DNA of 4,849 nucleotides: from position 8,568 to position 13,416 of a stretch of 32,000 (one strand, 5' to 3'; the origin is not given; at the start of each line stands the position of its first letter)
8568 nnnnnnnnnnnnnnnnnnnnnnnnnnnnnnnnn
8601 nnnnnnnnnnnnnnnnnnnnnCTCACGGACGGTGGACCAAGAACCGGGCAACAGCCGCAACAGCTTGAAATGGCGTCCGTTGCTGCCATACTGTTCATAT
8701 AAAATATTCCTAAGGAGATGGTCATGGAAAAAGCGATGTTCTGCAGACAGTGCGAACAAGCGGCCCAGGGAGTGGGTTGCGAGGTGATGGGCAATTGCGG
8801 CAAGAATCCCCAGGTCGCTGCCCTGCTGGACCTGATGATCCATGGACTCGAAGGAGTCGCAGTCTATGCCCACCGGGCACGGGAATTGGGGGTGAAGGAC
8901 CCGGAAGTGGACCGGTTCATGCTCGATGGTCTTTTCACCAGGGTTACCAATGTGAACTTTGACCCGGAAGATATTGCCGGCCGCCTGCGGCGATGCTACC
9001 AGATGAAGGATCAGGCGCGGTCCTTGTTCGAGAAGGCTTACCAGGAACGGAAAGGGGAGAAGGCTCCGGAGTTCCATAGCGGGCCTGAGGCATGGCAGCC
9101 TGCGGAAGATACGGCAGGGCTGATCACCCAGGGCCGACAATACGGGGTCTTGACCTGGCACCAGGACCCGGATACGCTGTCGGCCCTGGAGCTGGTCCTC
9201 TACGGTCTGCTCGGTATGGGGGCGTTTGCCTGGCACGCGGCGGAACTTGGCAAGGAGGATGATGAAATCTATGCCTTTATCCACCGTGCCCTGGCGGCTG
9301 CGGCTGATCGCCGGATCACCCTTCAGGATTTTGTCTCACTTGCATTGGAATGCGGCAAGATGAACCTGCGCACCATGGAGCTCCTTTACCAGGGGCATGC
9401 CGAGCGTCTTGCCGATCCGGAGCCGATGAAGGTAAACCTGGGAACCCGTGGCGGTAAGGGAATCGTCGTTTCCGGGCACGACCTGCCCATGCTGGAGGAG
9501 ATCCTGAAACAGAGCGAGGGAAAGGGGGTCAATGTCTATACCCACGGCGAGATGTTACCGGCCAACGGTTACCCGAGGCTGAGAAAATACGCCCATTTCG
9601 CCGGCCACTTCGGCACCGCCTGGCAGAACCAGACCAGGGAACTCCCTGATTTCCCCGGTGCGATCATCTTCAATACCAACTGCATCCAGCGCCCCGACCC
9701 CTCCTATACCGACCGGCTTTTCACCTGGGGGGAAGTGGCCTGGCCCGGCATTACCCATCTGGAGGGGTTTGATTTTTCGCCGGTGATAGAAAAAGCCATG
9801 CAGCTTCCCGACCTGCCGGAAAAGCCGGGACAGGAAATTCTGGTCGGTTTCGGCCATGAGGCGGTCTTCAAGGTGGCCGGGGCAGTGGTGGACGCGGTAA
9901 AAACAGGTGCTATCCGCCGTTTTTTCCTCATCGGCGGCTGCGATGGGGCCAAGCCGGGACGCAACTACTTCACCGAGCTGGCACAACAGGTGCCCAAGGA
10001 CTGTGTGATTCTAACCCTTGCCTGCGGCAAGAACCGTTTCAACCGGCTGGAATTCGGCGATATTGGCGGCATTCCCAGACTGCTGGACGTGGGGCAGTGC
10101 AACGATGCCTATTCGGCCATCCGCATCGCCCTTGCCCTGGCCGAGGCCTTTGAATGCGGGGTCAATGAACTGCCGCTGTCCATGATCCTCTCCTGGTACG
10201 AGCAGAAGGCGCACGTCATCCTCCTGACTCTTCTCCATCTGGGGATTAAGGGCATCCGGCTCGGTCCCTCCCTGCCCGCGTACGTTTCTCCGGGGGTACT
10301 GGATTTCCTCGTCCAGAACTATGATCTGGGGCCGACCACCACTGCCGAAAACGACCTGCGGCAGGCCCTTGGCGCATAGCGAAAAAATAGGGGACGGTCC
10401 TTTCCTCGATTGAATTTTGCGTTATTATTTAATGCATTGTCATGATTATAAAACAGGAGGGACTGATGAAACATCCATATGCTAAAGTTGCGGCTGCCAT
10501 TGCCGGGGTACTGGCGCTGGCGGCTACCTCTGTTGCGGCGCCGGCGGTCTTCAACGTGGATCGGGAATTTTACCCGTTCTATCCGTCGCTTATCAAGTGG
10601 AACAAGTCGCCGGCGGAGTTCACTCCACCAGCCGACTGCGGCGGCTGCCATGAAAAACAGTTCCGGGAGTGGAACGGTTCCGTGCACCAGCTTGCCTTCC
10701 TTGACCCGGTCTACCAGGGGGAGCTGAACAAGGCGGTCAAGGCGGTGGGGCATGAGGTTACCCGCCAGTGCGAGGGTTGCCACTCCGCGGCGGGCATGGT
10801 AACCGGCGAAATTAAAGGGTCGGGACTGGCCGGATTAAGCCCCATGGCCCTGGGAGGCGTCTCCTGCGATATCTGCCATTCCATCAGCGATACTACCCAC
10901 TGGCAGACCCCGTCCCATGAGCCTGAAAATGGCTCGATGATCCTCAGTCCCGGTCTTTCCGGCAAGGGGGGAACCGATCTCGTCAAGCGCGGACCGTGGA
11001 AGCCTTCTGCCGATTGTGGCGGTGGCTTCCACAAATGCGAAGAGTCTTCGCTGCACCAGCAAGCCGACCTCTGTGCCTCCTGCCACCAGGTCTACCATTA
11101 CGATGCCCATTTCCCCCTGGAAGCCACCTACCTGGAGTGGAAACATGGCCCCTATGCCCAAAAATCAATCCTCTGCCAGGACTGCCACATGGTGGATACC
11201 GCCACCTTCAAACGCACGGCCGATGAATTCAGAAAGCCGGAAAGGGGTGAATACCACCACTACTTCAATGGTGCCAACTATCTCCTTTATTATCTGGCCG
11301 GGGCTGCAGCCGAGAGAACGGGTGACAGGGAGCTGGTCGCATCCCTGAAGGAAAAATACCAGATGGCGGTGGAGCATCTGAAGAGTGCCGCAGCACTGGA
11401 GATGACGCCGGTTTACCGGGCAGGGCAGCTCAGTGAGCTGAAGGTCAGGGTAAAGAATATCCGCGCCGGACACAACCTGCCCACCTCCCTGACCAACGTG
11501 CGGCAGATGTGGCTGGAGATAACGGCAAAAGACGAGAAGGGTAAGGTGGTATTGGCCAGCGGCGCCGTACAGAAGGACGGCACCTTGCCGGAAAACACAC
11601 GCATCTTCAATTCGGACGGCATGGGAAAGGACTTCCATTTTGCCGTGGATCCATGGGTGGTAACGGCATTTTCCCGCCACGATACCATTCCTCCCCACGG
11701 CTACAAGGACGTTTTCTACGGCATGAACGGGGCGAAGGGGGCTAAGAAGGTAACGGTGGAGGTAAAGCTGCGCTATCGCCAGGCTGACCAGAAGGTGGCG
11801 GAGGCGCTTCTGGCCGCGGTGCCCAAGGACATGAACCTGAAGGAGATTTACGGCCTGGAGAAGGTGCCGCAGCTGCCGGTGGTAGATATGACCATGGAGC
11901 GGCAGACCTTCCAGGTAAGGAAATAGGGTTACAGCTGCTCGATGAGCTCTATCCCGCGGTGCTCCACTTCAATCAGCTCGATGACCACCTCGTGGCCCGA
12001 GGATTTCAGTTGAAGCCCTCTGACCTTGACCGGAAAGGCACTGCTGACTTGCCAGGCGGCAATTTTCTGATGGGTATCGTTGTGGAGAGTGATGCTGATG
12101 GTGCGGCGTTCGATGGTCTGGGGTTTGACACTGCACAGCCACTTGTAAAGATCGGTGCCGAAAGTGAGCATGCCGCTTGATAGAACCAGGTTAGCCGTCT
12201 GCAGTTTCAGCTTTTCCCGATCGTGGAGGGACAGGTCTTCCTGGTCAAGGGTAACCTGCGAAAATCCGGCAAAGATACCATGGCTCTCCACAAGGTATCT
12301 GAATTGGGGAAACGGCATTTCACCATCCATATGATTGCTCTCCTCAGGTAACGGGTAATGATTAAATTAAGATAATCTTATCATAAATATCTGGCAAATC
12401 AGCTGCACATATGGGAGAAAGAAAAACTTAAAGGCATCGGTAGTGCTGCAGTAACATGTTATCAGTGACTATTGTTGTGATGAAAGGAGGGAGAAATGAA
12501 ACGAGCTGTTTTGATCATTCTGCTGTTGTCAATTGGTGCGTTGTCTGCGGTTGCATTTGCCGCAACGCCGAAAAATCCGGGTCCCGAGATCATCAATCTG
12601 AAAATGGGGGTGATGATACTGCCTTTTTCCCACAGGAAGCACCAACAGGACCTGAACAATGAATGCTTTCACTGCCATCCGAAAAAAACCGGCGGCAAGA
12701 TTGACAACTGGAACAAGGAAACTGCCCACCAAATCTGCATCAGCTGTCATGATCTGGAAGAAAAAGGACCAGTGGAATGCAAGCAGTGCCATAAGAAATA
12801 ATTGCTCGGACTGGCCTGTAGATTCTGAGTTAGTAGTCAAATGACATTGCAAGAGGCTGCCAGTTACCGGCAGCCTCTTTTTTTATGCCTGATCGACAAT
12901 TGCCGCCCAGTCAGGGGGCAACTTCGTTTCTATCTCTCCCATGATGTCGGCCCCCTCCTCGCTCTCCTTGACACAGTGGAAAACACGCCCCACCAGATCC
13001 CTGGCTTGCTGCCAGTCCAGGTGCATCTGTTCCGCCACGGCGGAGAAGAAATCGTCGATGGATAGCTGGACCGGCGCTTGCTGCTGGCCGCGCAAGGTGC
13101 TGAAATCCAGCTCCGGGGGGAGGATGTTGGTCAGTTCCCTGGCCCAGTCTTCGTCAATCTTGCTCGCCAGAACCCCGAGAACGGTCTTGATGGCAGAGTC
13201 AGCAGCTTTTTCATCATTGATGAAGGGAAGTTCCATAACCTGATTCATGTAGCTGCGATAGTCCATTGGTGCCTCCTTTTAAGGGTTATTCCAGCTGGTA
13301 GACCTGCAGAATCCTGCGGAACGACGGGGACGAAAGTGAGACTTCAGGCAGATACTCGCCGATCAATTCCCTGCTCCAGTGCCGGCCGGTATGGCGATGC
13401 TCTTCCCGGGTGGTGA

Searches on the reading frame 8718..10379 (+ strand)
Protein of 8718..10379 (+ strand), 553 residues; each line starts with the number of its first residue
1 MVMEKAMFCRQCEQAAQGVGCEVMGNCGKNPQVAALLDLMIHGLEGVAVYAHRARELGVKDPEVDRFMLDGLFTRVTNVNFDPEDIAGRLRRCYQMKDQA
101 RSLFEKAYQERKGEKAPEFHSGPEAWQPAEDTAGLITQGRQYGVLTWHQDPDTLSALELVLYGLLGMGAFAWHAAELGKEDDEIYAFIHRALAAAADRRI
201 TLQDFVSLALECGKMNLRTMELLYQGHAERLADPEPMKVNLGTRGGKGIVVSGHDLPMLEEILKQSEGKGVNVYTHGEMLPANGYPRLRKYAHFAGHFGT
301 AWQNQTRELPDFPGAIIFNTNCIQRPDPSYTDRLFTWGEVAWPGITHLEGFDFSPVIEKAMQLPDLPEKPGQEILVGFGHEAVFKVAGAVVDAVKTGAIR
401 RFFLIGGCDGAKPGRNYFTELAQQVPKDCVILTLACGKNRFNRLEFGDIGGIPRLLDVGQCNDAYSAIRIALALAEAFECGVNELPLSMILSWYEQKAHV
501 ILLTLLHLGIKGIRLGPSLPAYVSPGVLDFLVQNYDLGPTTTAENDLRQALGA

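Call 22: search_protein_families(library=pfam, proteins=[window:8718-10379:+], max_evalue=0.0001)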
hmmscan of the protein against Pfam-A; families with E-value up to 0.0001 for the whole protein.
window:8718-10379:+ (553 aa): 1 family
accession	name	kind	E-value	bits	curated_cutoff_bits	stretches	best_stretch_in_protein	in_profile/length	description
PF03063.25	Prismane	-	7.5e-158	526.8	27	1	7-547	1-512/513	Prismane/CO dehydrogenase family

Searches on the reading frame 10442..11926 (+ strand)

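Call 22: search_protein_families(library=pfam, proteins=[window:10442-11926:+], max_evalue=0.0001)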
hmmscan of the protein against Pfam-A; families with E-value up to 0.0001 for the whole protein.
window:10442-11926:+ (494 aa): 2 families
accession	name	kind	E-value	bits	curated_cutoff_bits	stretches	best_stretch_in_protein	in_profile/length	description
PF13435.11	Cytochrome_C554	-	2.5e-08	35.2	20.8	1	66-147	2-84/84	Cytochrome c554 and c-prime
PF22113.1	Mtrc-MtrF_II-IV_dom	-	3.7e-05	23.7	30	0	62-156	80-172/176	Outer membrane cytochrome MtrC/MtrF-like, domains II/IV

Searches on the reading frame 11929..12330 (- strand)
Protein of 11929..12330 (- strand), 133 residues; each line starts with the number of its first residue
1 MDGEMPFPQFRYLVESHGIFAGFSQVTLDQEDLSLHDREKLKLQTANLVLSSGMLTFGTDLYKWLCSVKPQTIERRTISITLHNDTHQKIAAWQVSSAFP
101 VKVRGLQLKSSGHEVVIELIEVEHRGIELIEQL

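Call 82: search_protein_families(library=pfam, proteins=[window:11929-12330:-], max_evalue=0.001)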
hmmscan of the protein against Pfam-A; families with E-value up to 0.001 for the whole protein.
window:11929-12330:- (133 aa): 1 family
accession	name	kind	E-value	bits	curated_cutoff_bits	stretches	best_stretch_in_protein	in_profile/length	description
PF06841.18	Phage_T4_gp19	-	2.6e-17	63.3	28.2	1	44-128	49-134/134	T4-like virus tail tube protein gp19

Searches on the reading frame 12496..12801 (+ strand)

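Call 82: search_protein_families(library=pfam, proteins=[window:12496-12801:+], max_evalue=0.001)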
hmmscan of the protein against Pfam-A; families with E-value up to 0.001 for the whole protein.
window:12496-12801:+ (101 aa): 1 family
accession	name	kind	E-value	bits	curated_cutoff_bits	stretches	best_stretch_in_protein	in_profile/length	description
PF14522.11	Cytochrome_C7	-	1.2e-05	25.4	24.8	1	44-100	3-67/67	Cytochrome c7 and related cytochrome c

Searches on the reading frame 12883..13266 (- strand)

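Call 82: search_protein_families(library=pfam, proteins=[window:12883-13266:-], max_evalue=0.001)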
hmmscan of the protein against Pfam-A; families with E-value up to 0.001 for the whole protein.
window:12883-13266:- (127 aa): 1 family
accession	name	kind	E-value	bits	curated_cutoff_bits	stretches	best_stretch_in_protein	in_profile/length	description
PF10025.14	DUF2267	-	2.5e-18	66.9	29.8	1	3-122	1-121/122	Uncharacterized conserved protein (DUF2267)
